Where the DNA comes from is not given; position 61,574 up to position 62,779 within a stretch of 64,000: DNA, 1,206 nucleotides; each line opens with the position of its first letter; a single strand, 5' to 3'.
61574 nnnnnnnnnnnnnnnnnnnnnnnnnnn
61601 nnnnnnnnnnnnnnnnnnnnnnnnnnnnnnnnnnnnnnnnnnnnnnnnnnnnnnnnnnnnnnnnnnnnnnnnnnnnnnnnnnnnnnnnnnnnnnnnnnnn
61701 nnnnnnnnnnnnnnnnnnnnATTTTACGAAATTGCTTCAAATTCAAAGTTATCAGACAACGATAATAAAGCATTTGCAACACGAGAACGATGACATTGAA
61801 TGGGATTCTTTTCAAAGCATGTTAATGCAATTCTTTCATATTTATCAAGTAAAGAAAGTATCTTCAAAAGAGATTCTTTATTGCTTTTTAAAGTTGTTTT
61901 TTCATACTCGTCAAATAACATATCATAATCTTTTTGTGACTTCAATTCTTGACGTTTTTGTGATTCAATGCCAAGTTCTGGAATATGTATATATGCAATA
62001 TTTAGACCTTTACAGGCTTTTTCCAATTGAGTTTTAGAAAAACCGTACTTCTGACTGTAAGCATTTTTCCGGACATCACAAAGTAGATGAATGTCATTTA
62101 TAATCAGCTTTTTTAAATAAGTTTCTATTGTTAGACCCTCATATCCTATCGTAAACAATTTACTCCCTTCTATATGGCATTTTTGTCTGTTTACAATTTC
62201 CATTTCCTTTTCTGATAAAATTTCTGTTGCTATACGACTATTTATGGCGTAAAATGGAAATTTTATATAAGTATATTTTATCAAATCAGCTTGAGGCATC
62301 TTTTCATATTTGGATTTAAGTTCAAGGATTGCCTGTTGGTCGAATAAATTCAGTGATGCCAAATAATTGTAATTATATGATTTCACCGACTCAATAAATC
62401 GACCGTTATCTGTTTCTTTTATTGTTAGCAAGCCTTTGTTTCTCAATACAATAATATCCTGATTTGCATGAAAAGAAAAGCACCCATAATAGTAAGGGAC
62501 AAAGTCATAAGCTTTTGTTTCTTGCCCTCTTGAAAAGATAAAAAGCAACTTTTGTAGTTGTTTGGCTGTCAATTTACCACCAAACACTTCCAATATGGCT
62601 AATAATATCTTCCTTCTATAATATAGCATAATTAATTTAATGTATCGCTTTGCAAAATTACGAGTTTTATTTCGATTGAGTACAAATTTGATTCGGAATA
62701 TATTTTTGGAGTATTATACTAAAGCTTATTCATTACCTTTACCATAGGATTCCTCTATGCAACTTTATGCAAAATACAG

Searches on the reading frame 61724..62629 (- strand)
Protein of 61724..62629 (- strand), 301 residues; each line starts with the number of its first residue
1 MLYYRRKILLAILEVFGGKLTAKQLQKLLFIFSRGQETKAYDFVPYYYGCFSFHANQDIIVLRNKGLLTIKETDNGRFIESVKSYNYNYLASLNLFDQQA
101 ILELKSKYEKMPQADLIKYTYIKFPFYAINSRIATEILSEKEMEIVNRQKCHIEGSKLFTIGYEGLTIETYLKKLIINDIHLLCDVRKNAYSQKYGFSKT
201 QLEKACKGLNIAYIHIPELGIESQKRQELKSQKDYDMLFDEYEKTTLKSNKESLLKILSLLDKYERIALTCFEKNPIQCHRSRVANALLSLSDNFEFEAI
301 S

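Call 3: search_protein_families(library=pfam, proteins=[window:61724-62629:-], max_evalue=0.01)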
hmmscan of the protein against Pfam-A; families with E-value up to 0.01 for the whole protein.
window:61724-62629:- (301 aa): 2 families
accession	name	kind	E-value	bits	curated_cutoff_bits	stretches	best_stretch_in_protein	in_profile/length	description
PF04343.18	DUF488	-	8.8e-25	88.1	22.2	1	168-288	2-121/121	Domain of unknown function DUF488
PF22751.1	DUF488-N3a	-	0.00018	22.2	27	1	231-288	56-114/118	Active DUF488-N3 subclade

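Call 4: search_protein_families(library=ncbifam, proteins=[window:61724-62629:-], max_evalue=0.01)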
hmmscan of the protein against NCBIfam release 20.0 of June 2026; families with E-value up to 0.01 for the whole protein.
window:61724-62629:- (301 aa): 1 family
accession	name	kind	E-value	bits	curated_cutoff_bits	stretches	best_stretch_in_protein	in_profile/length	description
NF048014.1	antitoxin_DarG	equivalog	0.0056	16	250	0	15-75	182-242/338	type II toxin-antitoxin system antitoxin DNA ADP-ribosyl glycohydrolase DarG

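Call 5: search_protein_families(library=padloc, proteins=[window:61724-62629:-], max_evalue=0.01)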
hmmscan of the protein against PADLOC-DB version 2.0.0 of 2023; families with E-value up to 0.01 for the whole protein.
window:61724-62629:- (301 aa): 5 families
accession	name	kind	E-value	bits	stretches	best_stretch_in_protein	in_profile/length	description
PDLC04505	PDC-M19A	-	1.9e-114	380.1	1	2-292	1-285/294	-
PDLC04504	PDC-M19A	-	2.6e-78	260.6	1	83-293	16-226/234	-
PDLC04657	PDC-M45B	-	7e-15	53.1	1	156-284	4-128/204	-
PDLC04658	PDC-M45C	-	2.9e-12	44.6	1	157-294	2-138/145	-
PDLC03184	Specificity_I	-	0.00011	19.1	1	34-133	445-547/554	Type I specificity subunit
